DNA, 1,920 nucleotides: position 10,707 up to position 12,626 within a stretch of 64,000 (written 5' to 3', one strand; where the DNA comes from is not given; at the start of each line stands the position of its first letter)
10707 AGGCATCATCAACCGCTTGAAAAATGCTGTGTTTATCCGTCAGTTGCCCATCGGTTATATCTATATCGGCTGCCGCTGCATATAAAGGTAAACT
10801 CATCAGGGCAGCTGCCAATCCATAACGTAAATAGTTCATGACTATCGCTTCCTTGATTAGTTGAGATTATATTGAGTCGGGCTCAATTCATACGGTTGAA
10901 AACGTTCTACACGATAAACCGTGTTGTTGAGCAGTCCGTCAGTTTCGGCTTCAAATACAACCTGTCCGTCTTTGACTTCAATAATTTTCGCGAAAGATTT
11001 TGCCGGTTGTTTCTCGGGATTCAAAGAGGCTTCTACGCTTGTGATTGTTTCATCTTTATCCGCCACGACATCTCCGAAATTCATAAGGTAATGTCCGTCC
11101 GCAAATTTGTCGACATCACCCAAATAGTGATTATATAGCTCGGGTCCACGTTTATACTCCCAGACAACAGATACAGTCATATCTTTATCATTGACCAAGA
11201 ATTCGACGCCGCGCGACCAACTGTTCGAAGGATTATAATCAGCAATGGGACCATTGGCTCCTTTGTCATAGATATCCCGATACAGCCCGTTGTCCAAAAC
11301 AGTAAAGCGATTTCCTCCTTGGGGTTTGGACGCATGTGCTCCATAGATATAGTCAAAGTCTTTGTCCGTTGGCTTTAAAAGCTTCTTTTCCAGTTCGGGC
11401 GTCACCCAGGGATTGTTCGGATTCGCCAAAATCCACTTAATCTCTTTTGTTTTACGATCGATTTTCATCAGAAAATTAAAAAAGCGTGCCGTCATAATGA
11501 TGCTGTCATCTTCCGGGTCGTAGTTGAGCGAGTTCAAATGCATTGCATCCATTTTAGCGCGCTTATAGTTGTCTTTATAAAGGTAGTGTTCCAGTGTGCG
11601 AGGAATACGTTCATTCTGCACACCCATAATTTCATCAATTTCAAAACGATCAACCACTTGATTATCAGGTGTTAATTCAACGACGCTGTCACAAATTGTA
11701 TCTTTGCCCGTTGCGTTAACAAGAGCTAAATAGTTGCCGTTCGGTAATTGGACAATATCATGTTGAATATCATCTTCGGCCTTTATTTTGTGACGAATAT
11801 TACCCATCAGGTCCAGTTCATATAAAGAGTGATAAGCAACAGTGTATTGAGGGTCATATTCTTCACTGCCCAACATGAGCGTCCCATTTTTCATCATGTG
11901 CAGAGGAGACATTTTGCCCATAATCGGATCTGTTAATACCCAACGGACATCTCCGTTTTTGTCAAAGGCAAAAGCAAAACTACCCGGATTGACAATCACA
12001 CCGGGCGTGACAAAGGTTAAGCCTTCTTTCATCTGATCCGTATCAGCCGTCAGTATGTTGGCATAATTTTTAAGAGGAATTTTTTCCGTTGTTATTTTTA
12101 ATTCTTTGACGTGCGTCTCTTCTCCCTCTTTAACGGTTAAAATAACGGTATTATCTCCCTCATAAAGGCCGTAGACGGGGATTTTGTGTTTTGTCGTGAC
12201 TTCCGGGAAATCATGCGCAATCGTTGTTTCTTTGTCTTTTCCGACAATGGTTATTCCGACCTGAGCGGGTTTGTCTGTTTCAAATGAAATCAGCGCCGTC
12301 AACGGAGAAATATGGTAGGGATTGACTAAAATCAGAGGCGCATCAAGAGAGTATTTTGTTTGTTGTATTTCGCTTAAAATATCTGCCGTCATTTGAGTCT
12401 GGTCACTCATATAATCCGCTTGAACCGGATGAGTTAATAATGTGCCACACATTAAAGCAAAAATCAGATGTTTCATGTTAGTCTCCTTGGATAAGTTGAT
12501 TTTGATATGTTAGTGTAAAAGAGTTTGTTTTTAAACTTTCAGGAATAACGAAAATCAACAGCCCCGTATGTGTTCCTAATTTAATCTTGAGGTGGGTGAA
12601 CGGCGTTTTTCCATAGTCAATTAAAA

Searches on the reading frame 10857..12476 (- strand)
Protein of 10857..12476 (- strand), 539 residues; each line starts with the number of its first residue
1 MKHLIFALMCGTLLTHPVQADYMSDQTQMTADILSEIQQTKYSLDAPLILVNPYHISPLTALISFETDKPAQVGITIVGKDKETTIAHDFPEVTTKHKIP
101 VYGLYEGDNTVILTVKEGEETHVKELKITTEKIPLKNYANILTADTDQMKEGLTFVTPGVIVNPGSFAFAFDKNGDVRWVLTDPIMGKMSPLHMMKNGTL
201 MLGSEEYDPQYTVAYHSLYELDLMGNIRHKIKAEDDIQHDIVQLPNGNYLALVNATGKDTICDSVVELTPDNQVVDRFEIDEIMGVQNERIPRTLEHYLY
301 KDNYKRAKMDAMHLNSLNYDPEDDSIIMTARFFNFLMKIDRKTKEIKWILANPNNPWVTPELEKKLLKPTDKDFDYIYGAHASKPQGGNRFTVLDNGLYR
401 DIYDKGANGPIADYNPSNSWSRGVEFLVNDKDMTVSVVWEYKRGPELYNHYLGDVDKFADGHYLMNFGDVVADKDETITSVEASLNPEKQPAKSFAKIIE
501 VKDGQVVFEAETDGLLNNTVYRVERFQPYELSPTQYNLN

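Call 23: search_protein_families(library=pfam, proteins=[window:10857-12476:-], max_evalue=0.0001)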
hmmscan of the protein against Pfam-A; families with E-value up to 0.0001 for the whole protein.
window:10857-12476:- (539 aa): 3 families
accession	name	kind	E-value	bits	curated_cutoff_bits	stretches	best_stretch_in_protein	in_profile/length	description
PF05935.17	Arylsulfotrans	-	1.2e-66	225.7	24.2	1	144-522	7-374/374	Arylsulfotransferase (ASST)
PF17425.8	Arylsulfotran_N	-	2.5e-18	66.4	24.2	1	49-130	2-87/88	Arylsulfotransferase Ig-like domain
PF14269.12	Arylsulfotran_2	-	6.6e-05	22.9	27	0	260-469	93-281/301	Arylsulfotransferase (ASST)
